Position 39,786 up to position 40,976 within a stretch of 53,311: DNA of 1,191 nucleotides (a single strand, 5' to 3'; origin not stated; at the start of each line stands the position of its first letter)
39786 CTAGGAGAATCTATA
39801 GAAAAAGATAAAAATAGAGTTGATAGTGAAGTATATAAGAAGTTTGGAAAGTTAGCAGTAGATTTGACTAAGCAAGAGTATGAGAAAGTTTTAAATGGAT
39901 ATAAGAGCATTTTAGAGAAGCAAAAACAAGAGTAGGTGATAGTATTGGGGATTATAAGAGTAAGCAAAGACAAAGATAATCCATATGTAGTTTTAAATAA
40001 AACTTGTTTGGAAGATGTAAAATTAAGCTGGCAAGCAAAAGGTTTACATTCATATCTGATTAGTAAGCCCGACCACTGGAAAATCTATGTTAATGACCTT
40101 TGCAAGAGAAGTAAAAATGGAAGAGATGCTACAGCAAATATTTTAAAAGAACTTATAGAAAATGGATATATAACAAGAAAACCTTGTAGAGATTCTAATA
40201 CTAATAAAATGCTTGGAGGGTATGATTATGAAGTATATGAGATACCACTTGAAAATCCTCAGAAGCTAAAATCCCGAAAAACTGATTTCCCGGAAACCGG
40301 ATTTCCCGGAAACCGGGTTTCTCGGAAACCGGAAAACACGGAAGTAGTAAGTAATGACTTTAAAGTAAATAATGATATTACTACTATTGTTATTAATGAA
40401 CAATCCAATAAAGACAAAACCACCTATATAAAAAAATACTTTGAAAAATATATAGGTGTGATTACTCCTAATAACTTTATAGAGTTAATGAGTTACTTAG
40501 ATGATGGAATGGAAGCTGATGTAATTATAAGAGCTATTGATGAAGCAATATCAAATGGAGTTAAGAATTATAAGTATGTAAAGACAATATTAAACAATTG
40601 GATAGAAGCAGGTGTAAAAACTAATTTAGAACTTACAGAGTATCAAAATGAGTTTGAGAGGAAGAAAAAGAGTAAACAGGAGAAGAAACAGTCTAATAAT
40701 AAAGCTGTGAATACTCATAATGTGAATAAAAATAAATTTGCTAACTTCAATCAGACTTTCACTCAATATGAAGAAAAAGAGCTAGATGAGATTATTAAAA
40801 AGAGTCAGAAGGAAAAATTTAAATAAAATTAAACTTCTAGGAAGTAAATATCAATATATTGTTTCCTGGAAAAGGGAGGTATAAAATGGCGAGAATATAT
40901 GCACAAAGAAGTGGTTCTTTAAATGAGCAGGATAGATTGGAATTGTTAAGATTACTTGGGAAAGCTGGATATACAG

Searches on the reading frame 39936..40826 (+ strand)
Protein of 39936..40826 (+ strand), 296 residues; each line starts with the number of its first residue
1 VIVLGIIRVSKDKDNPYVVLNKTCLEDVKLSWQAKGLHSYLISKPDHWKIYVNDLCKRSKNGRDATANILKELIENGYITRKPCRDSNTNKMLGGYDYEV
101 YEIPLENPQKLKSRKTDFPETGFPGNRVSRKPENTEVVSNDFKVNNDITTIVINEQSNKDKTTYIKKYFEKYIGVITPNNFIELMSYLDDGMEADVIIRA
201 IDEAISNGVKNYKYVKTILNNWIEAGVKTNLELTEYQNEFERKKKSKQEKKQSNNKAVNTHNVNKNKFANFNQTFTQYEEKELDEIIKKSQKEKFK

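Call 14: search_protein_families(library=pfam, proteins=[window:39936-40826:+], max_evalue=0.01)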
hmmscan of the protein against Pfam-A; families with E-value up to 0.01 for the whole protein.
window:39936-40826:+ (296 aa): 2 families
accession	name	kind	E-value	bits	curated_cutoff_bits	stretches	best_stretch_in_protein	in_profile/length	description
PF07261.16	DnaB_2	-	1.2e-15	57.3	22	1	168-236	3-73/74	Replication initiation and membrane attachment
PF13730.12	HTH_36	-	4.6e-05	23.6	25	1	30-79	3-55/55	Helix-turn-helix domain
